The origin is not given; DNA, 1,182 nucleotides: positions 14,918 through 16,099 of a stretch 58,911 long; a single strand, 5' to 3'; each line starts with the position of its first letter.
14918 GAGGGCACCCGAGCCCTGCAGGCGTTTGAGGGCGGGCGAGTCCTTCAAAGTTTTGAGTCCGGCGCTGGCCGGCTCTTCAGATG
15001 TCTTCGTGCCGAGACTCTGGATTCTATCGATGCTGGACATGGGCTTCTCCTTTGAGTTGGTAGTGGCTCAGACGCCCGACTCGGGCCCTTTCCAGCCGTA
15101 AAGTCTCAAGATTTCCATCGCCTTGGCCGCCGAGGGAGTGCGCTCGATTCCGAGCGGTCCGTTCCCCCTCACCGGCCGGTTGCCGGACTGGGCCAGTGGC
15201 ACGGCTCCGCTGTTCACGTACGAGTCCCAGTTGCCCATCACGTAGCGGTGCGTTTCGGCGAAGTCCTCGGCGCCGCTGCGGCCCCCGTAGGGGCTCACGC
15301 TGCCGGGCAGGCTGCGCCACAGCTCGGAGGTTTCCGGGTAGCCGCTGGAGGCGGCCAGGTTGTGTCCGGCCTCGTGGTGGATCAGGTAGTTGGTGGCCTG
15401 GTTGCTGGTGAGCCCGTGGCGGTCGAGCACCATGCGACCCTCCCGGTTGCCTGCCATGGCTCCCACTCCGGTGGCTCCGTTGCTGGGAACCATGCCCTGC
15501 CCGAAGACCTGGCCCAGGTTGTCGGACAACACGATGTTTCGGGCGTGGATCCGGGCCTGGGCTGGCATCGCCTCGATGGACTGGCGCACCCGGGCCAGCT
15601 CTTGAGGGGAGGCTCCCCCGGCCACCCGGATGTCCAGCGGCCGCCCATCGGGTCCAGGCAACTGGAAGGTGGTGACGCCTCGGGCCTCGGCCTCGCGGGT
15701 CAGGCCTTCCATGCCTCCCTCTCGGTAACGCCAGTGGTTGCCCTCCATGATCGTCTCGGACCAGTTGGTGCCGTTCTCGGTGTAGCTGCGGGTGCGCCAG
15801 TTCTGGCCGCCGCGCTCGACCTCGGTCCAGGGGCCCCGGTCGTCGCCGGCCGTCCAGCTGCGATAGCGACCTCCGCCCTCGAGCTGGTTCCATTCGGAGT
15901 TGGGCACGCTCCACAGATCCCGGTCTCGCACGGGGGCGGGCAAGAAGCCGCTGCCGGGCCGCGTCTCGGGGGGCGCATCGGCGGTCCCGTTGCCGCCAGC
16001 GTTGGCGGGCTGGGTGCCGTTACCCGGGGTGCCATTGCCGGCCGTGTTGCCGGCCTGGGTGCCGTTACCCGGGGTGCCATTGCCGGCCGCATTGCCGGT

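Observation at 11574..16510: Convergent pair of low-complexity secreted-type proteins: a Q-rich VWA protein and an NG(T)-rich HExxH metallopeptidase-like protein, each with perfect coding tandem repeats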

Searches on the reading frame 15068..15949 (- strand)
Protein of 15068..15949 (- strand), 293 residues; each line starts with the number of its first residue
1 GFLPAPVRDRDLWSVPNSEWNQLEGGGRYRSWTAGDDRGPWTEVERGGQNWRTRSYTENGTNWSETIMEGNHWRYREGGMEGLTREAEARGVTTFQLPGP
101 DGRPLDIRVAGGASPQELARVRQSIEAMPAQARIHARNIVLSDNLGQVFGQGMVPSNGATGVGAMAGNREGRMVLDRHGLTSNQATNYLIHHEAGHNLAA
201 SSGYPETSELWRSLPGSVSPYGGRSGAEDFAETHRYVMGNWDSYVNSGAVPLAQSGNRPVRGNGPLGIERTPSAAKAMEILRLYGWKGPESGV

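Call 25: predict_structure(alignment_id=A2)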
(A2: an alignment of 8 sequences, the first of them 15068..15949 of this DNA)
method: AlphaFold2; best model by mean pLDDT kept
length: 293 residues; sequences in the alignment: 8
mean_pLDDT: 78.2   pTM: 0.75
mean pLDDT of the five models: 78.2, 75.6, 74.0, 70.5, 68.2
residues with pLDDT >= 90: 89; 70-90: 136; 50-70: 34; < 50: 34
segments of 3 or more residues with pLDDT < 50: 1-10, 151-158, 253-258, 290-293
pLDDT, mean of each block of 10 residues (from residue 1): 34 76 86 84 81 86 79 76 89 95 95 94 94 95 75 45 80 88 86 94 86 76 79 88 66 50 52 80 74 36
secondary structure, 60 per line:
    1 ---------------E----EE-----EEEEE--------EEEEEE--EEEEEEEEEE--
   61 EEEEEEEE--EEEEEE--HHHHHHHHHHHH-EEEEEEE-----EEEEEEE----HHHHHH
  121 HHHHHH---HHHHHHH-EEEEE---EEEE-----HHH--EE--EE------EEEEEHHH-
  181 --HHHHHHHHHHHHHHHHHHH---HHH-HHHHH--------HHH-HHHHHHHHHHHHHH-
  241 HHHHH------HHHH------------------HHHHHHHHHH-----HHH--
elements in order: E28-32 E41-46 E49-58 E61-68 E71-76 H79-90 E92-98 E104-110 H115-126 H130-136 E138-142 E146-149 E172-176 H183-201 H209-213 H226-239 H241-245 H252-255 H274-283

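Call 30: search_protein_representatives(alignment_id=A2)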
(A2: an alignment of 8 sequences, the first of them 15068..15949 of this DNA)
Query: 8 sequences, 294 profile positions. Proteins with E-value up to 0.001 (for the whole library): 143; up to 1e-10: 71; up to 1e-30: 30. The best 143 are listed.
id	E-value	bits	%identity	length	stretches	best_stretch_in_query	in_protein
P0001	1.3e-154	530.2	-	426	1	2-293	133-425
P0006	6.5e-135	465.5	-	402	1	1-293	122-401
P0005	8.1e-128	442.3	-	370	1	12-294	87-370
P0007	1.5e-126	438.1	-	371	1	1-290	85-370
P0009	9.4e-76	271.4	-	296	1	19-285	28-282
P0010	1.5e-72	260.9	-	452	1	17-293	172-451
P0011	5.6e-71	255.7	-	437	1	19-289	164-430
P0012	2.3e-61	224.1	-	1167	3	28-259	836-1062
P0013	8.3e-59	215.7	-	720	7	20-256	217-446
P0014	1.6e-57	211.5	-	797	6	29-256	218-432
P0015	1.1e-55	205.5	-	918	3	24-293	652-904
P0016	3.3e-54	200.6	-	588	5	30-260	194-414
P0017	6.4e-49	183.3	-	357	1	22-263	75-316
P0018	4.1e-47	177.4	-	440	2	31-253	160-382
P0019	7.0e-44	166.7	-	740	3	35-255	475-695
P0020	1.6e-42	162.3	-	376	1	37-255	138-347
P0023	5.2e-40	154.0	-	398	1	21-258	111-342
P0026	5.7e-36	140.8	-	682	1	41-248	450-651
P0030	5.3e-34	134.3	-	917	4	26-287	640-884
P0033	4.5e-32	128.0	-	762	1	42-247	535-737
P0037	1.4e-27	113.3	-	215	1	84-254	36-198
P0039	5.2e-26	108.1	-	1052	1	65-246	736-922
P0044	2.3e-23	99.4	-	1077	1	33-243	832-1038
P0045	7.1e-23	97.8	-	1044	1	70-246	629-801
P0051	1.6e-20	90.1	-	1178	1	59-248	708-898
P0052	2.7e-20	89.3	-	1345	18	11-42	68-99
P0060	7.0e-17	78.1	-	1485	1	58-247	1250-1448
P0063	4.1e-15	72.3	-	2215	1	49-290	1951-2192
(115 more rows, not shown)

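Call 32: search_protein_families(library=pfam, proteins=[P0009, P0010, P0012, P0013, P0015, P0019, P0026, P0033, P0039, P0044], max_evalue=0.01)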
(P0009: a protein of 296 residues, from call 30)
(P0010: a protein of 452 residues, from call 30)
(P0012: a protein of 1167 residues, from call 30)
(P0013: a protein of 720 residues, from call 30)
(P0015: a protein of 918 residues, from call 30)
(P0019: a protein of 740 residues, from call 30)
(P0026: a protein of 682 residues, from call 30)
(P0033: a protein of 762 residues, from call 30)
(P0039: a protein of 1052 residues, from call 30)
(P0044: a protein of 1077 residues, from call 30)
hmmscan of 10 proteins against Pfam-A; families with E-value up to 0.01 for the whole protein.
P0009 (296 aa): 0 families

P0010 (452 aa): 0 families

P0012 (1167 aa): 2 families
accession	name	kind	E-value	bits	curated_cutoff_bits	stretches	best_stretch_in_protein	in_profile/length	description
PF00191.25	Annexin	-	1.7e-47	159.8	25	4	63-118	2-57/66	Annexin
PF14891.12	Peptidase_M91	-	0.0056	17.5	25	0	968-1015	65-116/176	Effector protein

P0013 (720 aa): 0 families

P0015 (918 aa): 0 families

P0019 (740 aa): 0 families

P0026 (682 aa): 1 family
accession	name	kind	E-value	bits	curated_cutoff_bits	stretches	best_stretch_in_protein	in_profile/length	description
PF14891.12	Peptidase_M91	-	0.0019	19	25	1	499-625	29-126/176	Effector protein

P0033 (762 aa): 1 family
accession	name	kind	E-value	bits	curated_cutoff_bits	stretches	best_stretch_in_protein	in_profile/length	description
PF15887.11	Peptidase_Mx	-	0.0042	17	27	1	706-726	141-161/236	Putative zinc-binding metallo-peptidase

P0039 (1052 aa): 1 family
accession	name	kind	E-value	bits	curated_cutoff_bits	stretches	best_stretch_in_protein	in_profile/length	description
PF00191.25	Annexin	-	1.2e-61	205.2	25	5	376-431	2-57/66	Annexin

P0044 (1077 aa): 0 families

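Call 39: list_cluster_members(proteins=[P0009, P0010, P0011, P0012, P0013, P0015, P0019, P0026, P0039, P0063])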
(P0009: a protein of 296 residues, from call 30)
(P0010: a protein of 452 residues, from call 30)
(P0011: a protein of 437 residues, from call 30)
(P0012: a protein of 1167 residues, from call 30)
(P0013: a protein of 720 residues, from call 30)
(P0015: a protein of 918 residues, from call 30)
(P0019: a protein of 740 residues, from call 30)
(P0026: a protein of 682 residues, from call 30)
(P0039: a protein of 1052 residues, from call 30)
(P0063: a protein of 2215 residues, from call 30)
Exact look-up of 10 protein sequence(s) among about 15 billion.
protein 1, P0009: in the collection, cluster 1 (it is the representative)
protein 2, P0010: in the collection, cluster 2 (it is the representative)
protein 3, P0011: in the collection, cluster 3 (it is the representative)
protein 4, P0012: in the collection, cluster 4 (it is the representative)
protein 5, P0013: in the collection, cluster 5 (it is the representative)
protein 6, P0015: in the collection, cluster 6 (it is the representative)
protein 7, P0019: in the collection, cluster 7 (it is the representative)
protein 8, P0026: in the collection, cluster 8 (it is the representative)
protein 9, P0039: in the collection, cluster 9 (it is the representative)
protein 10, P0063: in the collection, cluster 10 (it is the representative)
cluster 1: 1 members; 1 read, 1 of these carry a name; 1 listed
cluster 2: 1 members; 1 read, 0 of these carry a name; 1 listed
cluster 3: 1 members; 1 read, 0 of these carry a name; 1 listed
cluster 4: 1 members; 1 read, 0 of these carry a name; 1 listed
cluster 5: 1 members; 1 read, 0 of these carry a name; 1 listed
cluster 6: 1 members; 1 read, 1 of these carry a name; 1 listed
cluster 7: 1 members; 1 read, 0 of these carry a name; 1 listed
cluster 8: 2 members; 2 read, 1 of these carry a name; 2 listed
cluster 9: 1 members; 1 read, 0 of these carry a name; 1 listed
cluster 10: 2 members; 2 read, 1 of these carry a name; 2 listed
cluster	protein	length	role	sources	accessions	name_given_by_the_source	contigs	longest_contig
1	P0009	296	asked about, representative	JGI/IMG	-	hypothetical protein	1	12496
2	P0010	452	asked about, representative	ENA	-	-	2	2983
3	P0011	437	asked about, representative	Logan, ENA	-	-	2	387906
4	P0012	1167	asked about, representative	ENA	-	-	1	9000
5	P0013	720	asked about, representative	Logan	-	-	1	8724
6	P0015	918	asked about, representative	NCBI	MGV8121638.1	MAG: hypothetical protein AB2L14_17905 [Candidatus Xenobiia bacterium LiM19]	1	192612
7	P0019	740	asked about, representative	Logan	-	-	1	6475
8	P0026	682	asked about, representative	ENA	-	-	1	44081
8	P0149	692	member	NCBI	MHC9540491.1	MAG: hypothetical protein AB9903_13325 [Vulcanimicrobiota bacterium]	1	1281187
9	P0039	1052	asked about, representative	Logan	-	-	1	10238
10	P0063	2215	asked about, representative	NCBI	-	-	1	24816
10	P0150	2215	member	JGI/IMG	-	hypothetical protein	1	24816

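Call 41: search_solved_structures(query=A3, max_evalue=10, show_alignments=4)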
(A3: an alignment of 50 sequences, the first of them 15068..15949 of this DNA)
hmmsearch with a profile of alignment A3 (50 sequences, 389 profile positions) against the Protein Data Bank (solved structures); distinct sequences matched with E-value up to 10: 22.
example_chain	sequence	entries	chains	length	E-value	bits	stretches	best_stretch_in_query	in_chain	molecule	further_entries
2l0r_A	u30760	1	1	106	0.0014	21.2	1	281-325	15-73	Lethal factor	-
9urd_A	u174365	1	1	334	0.0017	21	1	278-357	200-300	Substrate import-associated zinc metallohydrolase lipoprotein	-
4l7a_A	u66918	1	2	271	0.0085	18.7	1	278-328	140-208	Uncharacterized protein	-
4pkq_A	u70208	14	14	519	0.03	16.9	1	281-325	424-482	Lethal factor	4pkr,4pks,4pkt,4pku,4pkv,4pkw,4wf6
1yqy_A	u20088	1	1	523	0.03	16.9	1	281-325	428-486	Lethal factor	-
4dv8_A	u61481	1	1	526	0.03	16.9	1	281-325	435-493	Lethal factor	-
1j7n_A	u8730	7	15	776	0.042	16.4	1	281-325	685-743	Lethal Factor precursor | Lethal Factor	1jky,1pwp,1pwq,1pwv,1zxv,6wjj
6psn_L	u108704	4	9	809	0.043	16.4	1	281-325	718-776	Lethal factor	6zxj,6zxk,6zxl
9omj_A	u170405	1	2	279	0.45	13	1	312-365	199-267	Glycosyltransferase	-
9omh_A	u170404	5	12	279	0.45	13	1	312-365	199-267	Glycosyltransferase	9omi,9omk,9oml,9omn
7aoi_BB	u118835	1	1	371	0.53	12.8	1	36-80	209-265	mL68,mL68,mL68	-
4eg2_A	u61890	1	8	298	0.56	12.7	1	211-246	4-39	Cytidine deaminase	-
7aoi_AK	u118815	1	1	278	0.63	12.6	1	19-70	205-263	Ribosomal protein L11,uL11m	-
1nd1_A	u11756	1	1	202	0.97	11.9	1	247-289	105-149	BaP1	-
3dl1_A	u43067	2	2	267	1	11.9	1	275-296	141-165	Putative Metal-dependent Hydrolase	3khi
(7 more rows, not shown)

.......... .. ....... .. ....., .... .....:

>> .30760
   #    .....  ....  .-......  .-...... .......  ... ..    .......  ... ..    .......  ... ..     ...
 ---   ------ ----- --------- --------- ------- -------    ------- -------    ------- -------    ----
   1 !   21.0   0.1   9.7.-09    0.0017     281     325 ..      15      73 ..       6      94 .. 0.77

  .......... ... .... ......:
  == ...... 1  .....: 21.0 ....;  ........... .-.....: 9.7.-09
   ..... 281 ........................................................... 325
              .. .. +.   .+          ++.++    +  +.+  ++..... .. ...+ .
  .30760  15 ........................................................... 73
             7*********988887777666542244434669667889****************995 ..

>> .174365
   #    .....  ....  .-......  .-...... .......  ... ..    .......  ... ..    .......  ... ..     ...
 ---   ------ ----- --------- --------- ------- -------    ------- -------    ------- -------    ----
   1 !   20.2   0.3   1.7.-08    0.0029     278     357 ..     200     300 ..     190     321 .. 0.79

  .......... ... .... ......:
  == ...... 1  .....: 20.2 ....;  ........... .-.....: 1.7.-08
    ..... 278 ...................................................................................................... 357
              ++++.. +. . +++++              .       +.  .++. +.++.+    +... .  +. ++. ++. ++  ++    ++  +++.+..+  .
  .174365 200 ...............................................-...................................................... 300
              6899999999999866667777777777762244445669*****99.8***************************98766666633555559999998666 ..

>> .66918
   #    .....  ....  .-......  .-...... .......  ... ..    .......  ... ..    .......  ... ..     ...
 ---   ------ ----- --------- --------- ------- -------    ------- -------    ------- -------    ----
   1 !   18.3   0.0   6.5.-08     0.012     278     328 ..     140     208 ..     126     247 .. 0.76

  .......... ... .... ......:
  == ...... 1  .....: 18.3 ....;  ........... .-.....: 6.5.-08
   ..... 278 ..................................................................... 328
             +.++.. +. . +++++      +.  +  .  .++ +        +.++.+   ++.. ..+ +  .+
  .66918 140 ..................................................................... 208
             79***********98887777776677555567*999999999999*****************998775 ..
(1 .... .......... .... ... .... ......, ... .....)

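Call 44: find_related_loci(query=A2, collection=genome_contigs, flank=10000)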
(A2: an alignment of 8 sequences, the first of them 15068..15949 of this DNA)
Query A2 (293 aa) in genome_contigs; peptide patterns used: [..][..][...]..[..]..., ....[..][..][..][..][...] (x = any residue, [..] = any of these).
144 stretches matched a pattern; 6 encode a relative of the query (tblastn E <= 1e-3); 6 distinct loci.
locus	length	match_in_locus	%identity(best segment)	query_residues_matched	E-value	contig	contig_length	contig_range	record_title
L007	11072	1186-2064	88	1-293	7e-177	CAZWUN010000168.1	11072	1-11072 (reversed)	MAG TPA_asm: uncultured Burkholderiales bacterium isolate SRP329715_co1_362 genome assembly, contig: NODE_9068_length_11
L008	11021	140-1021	76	1-293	4e-147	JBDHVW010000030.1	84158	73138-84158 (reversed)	MAG: Vulcanimicrobiota bacterium isolate AS-MICRO-3CA.307 NODE_873_length_84158_cov_5.122482, whole genome shotgun seque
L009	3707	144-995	57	1-286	8e-105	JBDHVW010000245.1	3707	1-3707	MAG: Vulcanimicrobiota bacterium isolate AS-MICRO-3CA.307 NODE_132820_length_3707_cov_4.312047, whole genome shotgun seq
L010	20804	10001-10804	58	20-289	7e-95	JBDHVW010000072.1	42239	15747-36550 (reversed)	MAG: Vulcanimicrobiota bacterium isolate AS-MICRO-3CA.307 NODE_3315_length_42239_cov_5.903604, whole genome shotgun sequ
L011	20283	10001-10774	41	17-285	6e-54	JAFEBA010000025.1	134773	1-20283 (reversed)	Bacterium isolate SZAS-1 EREM-KAN-1__25__length-134773, whole genome shotgun sequence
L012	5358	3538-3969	31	104-238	2e-9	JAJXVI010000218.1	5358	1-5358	MAG: bacterium isolate BP5.bin25 NODE_30634_length_5358_cov_0.791053, whole genome shotgun sequence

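Call 71: search_protein_families(library=pfam, alignment_id=A3, max_evalue=0.01)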
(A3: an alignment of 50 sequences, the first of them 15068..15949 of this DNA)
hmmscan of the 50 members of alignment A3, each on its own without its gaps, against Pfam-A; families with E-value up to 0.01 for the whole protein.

A. member 1, window:15068-15949:- (293 aa): 0 families

B. families by the number of members that match (of 50 scanned): 7 families
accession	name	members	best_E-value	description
PF00191.25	Annexin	5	1.2e-61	Annexin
PF15887.11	Peptidase_Mx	3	0.00017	Putative zinc-binding metallo-peptidase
PF14891.12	Peptidase_M91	3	0.0019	Effector protein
PF18431.6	RNAse_A_bac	1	0.0011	Bacterial CdiA-CT RNAse A domain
PF08480.16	Disaggr_assoc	1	0.0028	Disaggregatase related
PF15890.11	Peptidase_Mx1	1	0.0077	Putative zinc-binding metallo-peptidase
PF06167.18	Peptidase_M90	1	0.0086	Glucose-regulated metallo-peptidase M90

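Call 80: fold_search(model_id=the predicted structure, library=pdb)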
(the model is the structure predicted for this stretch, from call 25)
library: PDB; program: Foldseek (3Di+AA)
matches with E <= 10: 375; with E <= 0.001: 0
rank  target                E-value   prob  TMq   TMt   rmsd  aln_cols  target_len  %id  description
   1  4jbs_B                9.5e-02  0.57  0.28  0.11  13.5       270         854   10  Crystal structure of the human Endoplasmic Reticulum Aminopeptidase 2 in complex with PHOSPHINIC PSEUDOTRIPEPTIDE inhi (released 2013-12-11)
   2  5ab0_A                1.3e-01  0.35  0.26  0.10  13.4       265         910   10  Crystal structure of aminopeptidase ERAP2 with ligand (released 2015-09-30)
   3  7sh0_B                1.5e-01  0.23  0.27  0.12  13.7       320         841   10  CRYSTAL STRUCTURE OF ENDOPLASMIC RETICULUM AMINOPEPTIDASE 2 (ERAP2) COMPLEX WITH A HIGHLY SELECTIVE AND POTENT SMALL M (released 2022-07-20)
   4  7nsk_A                1.6e-01  0.51  0.29  0.11  12.9       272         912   10  Endoplasmic reticulum aminopeptidase 2 complexed with a hydroxamic ligand (released 2022-06-22)
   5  6ryf_A                2.0e-01  0.38  0.24  0.10   7.7       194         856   10  High-resolution crystal structure of ERAP1 in complex with 15mer phosphinic peptide (released 2019-12-18)
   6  7sh0_A                2.0e-01  0.35  0.27  0.11  13.4       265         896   10  CRYSTAL STRUCTURE OF ENDOPLASMIC RETICULUM AMINOPEPTIDASE 2 (ERAP2) COMPLEX WITH A HIGHLY SELECTIVE AND POTENT SMALL M (released 2022-07-20)
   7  5ab2_A                2.0e-01  0.28  0.29  0.11  13.1       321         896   10  Crystal structure of aminopeptidase ERAP2 with ligand (released 2015-09-30)
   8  6q4r_A                2.2e-01  0.75  0.28  0.11   5.4       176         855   10  High-resolution crystal structure of ERAP1 with bound phosphinic transition-state analogue inhibitor (released 2019-04-10)
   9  6mgq_C                2.2e-01  0.25  0.21  0.08  13.8       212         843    9  ERAP1 in the open conformation bound to 10mer phosphinic inhibitor DG014 (released 2019-12-18)
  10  8sw0                  2.4e-01  0.16  0.23  0.11  13.2       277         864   11  Puromycin sensitive aminopeptidase (released 2023-07-26)
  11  5j6s_B                2.8e-01  0.23  0.28  0.11  13.8       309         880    9  Crystal structure of Endoplasmic Reticulum Aminopeptidase 2 (ERAP2) in complex with a hydroxamic derivative ligand (released 2017-03-15)
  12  6ea4_B                3.0e-01  0.30  0.28  0.11  13.3       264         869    9  ERAP2 bound to Aryl Sulfonamide Uncompetitive Inhibitor (released 2019-12-18)
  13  9gjn_A                3.2e-01  0.54  0.26  0.10   6.8       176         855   10  ERAP1 in complex with 1-[2-(3-oxo-3,4-dihydro-2H-1,4-benzothiazin-4-yl)acetamido]cyclohexane-1-carboxylic acid (released 2025-01-22)
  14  3se6_B                3.3e-01  0.30  0.27  0.11  13.4       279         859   10  Crystal structure of the human Endoplasmic Reticulum Aminopeptidase 2 (released 2011-12-21)
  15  7nup_A                3.5e-01  0.30  0.27  0.10  13.0       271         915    9  Endoplasmic reticulum aminopeptidase 2 complexed with a mixed hydroxamic and sulfonyl ligand (released 2022-06-22)
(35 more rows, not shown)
